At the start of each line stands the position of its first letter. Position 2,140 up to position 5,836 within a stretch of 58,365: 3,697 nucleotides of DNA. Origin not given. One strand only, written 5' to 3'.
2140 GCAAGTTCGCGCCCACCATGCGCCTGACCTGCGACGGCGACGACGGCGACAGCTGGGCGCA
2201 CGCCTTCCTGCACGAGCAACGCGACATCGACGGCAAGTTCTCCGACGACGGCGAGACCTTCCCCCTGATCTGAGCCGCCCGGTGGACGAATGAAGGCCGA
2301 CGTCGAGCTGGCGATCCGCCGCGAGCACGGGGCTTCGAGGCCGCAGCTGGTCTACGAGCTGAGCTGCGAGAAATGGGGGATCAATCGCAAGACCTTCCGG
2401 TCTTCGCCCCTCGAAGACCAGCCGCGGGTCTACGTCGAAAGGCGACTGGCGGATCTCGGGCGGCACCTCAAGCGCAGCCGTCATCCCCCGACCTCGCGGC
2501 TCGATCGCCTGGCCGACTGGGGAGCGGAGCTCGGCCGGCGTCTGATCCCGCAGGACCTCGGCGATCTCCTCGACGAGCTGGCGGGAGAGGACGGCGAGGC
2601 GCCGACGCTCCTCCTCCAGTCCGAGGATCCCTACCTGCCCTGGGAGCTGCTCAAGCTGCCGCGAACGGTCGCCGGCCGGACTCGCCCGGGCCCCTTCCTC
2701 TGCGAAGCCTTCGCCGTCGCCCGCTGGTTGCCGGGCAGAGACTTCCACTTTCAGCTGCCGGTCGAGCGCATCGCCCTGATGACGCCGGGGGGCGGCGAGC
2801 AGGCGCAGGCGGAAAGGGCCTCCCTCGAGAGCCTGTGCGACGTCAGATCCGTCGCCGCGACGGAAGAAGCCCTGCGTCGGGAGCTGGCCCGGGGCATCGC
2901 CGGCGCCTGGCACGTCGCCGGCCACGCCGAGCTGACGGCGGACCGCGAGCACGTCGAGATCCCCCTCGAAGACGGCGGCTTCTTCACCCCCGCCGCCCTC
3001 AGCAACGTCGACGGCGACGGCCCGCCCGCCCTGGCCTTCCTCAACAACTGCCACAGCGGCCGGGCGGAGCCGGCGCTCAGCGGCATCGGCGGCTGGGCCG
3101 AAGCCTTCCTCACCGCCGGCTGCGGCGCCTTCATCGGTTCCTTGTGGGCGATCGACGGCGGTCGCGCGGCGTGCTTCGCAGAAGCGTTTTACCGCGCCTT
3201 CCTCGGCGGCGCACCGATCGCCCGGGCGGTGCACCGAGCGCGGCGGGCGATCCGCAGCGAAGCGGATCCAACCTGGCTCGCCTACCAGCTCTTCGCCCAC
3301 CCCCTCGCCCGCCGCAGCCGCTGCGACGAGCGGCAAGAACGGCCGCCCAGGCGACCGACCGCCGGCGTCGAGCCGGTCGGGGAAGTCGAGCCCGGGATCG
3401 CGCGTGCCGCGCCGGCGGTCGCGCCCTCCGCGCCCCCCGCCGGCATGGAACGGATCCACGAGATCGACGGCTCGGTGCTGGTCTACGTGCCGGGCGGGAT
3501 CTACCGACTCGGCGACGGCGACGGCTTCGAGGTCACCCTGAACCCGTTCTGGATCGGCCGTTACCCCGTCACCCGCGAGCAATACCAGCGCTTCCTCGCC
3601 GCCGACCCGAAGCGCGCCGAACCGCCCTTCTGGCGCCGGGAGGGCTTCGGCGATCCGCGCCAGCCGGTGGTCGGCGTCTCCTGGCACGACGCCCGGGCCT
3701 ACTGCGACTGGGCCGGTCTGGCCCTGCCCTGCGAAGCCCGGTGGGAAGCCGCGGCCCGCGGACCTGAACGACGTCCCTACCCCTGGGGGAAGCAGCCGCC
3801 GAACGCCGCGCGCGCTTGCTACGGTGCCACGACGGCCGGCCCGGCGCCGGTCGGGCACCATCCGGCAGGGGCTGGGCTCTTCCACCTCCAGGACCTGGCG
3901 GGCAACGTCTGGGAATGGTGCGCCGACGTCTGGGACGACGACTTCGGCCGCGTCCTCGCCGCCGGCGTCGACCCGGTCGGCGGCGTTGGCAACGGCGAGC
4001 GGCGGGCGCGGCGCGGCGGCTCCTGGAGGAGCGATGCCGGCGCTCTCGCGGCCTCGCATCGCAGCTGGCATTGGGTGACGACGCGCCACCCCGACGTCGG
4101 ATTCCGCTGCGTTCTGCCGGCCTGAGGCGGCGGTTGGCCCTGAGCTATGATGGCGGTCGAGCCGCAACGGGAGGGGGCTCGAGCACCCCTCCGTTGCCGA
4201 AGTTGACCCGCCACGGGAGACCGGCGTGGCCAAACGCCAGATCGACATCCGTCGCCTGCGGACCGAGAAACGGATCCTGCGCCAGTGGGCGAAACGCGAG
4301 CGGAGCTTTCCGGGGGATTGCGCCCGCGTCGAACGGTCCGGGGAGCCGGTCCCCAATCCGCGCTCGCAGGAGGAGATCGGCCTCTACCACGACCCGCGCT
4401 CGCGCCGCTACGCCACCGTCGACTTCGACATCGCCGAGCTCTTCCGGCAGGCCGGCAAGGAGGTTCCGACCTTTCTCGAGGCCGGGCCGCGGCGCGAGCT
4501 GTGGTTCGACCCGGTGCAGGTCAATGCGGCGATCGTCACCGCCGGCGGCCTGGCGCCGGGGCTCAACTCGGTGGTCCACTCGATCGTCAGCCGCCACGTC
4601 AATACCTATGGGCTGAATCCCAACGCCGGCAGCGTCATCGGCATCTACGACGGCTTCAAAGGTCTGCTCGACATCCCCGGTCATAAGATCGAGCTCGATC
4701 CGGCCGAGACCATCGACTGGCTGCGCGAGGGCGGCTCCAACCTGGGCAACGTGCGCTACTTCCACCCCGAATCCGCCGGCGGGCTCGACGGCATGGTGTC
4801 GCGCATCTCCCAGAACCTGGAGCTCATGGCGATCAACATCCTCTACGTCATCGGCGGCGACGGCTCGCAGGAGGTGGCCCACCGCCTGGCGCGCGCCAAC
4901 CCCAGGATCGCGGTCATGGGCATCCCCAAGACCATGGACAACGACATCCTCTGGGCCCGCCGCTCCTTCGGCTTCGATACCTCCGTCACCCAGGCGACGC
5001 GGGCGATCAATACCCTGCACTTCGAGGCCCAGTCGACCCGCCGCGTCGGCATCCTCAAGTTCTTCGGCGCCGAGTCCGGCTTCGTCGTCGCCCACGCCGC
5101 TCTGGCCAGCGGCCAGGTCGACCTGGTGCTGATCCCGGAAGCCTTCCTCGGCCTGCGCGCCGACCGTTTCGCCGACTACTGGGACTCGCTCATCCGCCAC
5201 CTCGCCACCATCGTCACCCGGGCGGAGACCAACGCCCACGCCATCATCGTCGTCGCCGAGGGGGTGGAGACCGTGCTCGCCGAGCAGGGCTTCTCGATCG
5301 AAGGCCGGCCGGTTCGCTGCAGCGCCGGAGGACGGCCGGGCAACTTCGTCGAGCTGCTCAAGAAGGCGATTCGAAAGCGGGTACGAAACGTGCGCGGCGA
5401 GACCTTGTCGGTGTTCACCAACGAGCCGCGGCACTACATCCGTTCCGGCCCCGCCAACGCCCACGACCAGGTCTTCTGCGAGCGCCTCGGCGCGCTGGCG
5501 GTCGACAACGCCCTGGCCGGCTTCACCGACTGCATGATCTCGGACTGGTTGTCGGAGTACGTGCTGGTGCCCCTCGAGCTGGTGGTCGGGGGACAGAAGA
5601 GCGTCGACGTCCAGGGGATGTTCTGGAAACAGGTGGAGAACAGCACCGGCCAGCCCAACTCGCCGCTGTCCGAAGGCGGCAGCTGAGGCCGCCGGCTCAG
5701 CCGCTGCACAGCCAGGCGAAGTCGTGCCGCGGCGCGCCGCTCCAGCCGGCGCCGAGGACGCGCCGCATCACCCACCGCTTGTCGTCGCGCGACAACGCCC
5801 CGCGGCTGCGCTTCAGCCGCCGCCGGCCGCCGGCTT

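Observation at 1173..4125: Two-gene module of a TIR-like protein plus a CHAT protease-FGE-sulfatase fusion: candidate undescribed conflict/immunity system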

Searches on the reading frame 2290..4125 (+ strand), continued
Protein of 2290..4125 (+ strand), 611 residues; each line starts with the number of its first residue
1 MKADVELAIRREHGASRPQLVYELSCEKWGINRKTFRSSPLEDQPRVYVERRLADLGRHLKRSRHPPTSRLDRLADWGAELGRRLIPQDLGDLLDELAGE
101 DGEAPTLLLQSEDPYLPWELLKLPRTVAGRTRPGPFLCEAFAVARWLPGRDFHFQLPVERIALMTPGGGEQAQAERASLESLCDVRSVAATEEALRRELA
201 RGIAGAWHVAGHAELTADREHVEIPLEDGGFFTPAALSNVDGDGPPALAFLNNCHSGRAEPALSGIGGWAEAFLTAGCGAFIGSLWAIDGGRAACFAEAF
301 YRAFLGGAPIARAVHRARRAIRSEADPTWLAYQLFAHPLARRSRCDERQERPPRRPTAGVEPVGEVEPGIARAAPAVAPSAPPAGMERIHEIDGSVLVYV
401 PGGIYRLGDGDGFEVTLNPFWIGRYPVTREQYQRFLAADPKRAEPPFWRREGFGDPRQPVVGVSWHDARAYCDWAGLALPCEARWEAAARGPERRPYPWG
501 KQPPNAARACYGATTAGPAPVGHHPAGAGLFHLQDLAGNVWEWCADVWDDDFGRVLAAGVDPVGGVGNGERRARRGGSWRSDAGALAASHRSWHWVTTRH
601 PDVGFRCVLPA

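Call 56: find_encoding_contigs(protein=P0108, flank=5000, max_places=1)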
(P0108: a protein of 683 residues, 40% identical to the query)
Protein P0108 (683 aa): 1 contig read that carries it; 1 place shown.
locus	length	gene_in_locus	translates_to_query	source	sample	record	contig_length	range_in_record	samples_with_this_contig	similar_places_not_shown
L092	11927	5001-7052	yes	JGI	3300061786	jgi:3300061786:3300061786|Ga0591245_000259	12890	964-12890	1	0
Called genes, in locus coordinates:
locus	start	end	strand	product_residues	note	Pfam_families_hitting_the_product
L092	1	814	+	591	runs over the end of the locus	?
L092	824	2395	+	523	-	PF00012:HSP70, PF06723:MreB_Mbl, PF00012:HSP70 (weak)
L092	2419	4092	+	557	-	-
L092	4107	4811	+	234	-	-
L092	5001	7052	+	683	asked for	PF12770:CHAT, PF03781:FGE-sulfatase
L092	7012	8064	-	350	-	PF01435:Peptidase_M48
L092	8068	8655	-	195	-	PF06271:RDD (weak)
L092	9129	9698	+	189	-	PF07638:Sigma70_ECF, PF08281:Sigma70_r4_2, PF04545:Sigma70_r4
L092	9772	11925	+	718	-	?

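Call 94: list_cluster_members(proteins=[P0106, P0001])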
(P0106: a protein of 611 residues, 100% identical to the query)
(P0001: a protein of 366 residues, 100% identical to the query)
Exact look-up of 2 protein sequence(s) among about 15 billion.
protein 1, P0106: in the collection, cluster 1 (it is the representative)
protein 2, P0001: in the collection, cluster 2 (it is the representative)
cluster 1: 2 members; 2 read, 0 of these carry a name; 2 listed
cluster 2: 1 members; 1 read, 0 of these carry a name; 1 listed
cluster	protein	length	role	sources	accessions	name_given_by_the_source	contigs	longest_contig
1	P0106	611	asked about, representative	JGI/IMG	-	-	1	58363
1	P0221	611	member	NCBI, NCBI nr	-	-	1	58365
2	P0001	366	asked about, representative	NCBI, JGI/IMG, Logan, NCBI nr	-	-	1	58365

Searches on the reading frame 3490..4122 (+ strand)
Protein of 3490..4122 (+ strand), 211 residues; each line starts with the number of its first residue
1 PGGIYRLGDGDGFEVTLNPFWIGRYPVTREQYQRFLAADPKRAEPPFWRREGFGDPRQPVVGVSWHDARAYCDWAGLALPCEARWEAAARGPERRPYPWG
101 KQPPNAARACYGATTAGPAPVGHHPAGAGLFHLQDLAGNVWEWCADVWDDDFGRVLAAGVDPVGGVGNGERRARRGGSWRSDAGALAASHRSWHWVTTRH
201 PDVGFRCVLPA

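Call 99: search_solved_structures(query=window:3490-4122:+, max_evalue=0.00001, show_alignments=3)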
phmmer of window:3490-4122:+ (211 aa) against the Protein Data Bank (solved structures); distinct sequences matched with E-value up to 0.00001: 26.
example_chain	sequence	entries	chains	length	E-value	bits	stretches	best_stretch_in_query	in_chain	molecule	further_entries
6s07_A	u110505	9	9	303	6.1e-20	75.1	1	55-207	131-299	Formylglycine-generating enzyme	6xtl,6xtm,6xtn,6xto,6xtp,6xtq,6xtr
4x8b_A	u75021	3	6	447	6.9e-20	75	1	55-205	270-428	Sulfoxide synthase EgtB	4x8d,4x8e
5nxl_A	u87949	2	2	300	8.3e-20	74.7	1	55-207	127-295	Non-specific serine/threonine protein kinase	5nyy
2aft_X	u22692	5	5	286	3.5e-17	66.1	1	56-208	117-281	Sulfatase modifying factor 1 | Sulfatase-modifying factor 1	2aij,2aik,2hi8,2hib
31dc_A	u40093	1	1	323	6e-17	65.3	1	56-208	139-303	Formylglycine-generating enzyme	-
2afy_X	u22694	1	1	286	9.6e-17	64.7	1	56-208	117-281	Sulfatase modifying factor 1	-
2aii_X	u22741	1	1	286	1.2e-16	64.4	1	56-208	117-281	Sulfatase modifying factor 1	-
1y1e_X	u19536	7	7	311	1.9e-16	63.7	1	56-208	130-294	C-alpha-formyglycine-generating enzyme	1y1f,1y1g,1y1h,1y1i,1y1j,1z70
8aru_A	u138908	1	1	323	2.1e-16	63.6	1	56-208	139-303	Formylglycine-generating enzyme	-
5ssx_A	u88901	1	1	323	2.4e-16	63.4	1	56-208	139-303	Formylglycine-generating enzyme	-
5ssy_A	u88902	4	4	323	2.4e-16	63.4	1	56-208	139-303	Formylglycine-generating enzyme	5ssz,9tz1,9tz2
6muj_A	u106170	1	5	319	2.8e-16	63.1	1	47-208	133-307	Formylglycine-generating enzyme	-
1y4j_A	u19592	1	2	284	3.7e-16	62.7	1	45-172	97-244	Sulfatase modifying factor 2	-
2q17_A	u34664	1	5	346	4.2e-16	62.6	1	47-208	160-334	formylglycine generating enzyme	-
7spq_A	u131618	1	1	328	4.3e-15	59.3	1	15-187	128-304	Serine/threonine kinase ToxD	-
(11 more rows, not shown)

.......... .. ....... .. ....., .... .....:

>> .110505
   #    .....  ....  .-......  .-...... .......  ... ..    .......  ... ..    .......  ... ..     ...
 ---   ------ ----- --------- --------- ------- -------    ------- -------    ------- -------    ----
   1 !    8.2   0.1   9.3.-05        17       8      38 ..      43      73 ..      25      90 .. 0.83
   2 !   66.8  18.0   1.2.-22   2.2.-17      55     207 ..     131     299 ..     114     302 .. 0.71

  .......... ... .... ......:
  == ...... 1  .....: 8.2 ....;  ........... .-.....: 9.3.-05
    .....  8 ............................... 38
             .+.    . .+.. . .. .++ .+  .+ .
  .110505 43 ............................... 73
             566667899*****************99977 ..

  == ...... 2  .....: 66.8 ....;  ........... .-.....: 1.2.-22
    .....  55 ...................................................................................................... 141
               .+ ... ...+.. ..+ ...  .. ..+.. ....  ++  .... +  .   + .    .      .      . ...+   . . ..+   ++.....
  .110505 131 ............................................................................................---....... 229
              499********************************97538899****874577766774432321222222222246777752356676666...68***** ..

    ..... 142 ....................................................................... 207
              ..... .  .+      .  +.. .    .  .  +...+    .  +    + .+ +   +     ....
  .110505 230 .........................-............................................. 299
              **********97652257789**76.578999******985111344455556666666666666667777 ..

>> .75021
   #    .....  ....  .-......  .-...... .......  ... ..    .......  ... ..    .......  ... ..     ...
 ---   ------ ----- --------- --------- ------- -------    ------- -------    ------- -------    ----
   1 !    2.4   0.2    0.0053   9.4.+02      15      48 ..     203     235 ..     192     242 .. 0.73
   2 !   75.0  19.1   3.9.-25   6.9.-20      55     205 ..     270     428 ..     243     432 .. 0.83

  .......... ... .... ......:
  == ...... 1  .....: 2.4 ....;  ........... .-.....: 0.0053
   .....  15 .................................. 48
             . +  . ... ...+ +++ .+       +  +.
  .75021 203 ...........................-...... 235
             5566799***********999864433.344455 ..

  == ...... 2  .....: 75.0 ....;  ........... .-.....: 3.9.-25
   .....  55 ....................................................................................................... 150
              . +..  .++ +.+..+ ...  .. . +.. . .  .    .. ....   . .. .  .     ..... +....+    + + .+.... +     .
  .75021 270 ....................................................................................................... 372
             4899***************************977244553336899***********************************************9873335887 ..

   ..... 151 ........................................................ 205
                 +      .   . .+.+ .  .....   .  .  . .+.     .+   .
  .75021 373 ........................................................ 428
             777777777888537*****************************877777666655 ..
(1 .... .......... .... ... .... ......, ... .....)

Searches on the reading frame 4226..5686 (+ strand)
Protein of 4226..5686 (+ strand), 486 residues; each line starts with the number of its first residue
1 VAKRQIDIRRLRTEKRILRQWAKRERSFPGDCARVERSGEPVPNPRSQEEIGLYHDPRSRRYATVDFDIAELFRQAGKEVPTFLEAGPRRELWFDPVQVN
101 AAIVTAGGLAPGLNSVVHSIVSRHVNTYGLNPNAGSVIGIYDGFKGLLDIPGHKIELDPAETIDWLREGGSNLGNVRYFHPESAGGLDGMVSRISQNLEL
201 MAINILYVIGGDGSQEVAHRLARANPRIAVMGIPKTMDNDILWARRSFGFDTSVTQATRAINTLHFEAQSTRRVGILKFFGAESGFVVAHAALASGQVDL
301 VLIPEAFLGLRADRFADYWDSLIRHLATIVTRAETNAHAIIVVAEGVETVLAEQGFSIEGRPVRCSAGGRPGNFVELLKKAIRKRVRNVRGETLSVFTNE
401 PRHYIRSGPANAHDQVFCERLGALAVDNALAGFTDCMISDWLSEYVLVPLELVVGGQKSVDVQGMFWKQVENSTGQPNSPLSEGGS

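Call 3: search_protein_families(library=pfam, proteins=[window:4226-5686:+], max_evalue=0.1)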
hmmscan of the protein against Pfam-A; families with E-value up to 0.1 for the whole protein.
window:4226-5686:+ (486 aa): 2 families
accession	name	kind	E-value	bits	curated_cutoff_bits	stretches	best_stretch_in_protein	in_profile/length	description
PF00365.25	PFK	-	1.8e-53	182.2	30.9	1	101-427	2-275/277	Phosphofructokinase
PF00781.29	DAGK_cat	-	0.035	14.1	23.6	1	183-261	40-112/125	Diacylglycerol kinase catalytic domain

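Call 32: find_related_loci(query=window:4226-5686:+, collection=genome_contigs, flank=8000)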
Query window:4226-5686:+ (486 aa) in genome_contigs; peptide patterns used: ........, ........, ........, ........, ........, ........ (x = any residue, [..] = any of these).
208 stretches matched a pattern; 75 encode a relative of the query (tblastn E <= 1e-3); 75 distinct loci.
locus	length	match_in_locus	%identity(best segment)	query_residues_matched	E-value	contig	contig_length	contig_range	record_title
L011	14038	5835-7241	53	7-480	5e-155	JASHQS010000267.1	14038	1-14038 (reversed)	MAG: Xanthobacteraceae bacterium isolate JOPF081 JOPF_N07C_contig_286811, whole genome shotgun sequence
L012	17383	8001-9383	50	19-479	8e-140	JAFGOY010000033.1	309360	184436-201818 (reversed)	MAG: Anaerolineae bacterium isolate Zod_Metabat.663 k87_5183821, whole genome shotgun sequence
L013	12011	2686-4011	51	44-484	3e-139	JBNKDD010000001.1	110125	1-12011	MAG: Anaerolineae bacterium isolate F1.bin.9.permissive NODE_1_length_110125_cov_4.798986, whole genome shotgun sequence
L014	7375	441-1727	52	44-485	1e-135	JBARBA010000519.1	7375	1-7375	MAG: Anaerolineales bacterium isolate MFD05764_ilm_asm_bin8 k127_711969, whole genome shotgun sequence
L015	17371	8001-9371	46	10-477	6e-130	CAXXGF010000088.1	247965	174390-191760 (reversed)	MAG: Melioribacteraceae bacterium isolate 4100227e-7e26-4022-97d3-18b24a1ddb5a genome assembly, contig: contig_88, whole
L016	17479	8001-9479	44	4-477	4e-125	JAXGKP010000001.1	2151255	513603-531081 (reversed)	MAG: Anaerolineaceae bacterium isolate AnMBR.bin189 bin189_1, whole genome shotgun sequence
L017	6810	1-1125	55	106-479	8e-122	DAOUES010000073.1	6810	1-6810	MAG TPA_asm: Anaerolineae bacterium isolate N6_304 k139_2152911, whole genome shotgun sequence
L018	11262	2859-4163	48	35-477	3e-118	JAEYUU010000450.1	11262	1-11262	MAG: Verrucomicrobia bacterium isolate OH_CBlB_180 k127_2595516, whole genome shotgun sequence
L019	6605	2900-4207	47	35-478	4e-113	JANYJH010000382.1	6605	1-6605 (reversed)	MAG: Phragmitibacter sp. isolate GL140_3_metabinner_74 GL140_3_k141_2318713, whole genome shotgun sequence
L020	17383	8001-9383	42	1-478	5e-101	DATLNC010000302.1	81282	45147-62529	MAG TPA_asm: Thermoanaerobaculia bacterium isolate SMAG_U13790 k141_922355, whole genome shotgun sequence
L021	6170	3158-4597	40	39-477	2e-77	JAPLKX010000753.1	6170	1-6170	MAG: Candidatus Hydrogenedentota bacterium isolate LacPavin_0920_SED5_MAG_60_9 LacPavin_0920_SED5_scaffold_1288042, whol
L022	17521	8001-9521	35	14-477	5e-77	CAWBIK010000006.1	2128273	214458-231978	MAG: uncultured Acidobacteriota bacterium isolate MFD09212.bin.1.134 genome assembly, contig: contig_3970, whole genome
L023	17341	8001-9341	38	82-479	5e-75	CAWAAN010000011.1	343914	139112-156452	MAG: uncultured delta proteobacterium isolate MFD01721.bin.2.15 genome assembly, contig: contig_35901, whole genome shot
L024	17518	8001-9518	36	44-483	1e-74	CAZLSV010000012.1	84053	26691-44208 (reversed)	MAG TPA_asm: uncultured Desulfatibacillum sp. isolate binchicken_co266_254 genome assembly, contig: NODE_652_length_8405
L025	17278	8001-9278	38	82-478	2e-73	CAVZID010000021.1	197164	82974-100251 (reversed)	MAG: uncultured Bacteroidetes bacterium isolate MFD02416.bin.2.172 genome assembly, contig: contig_30014, whole genome s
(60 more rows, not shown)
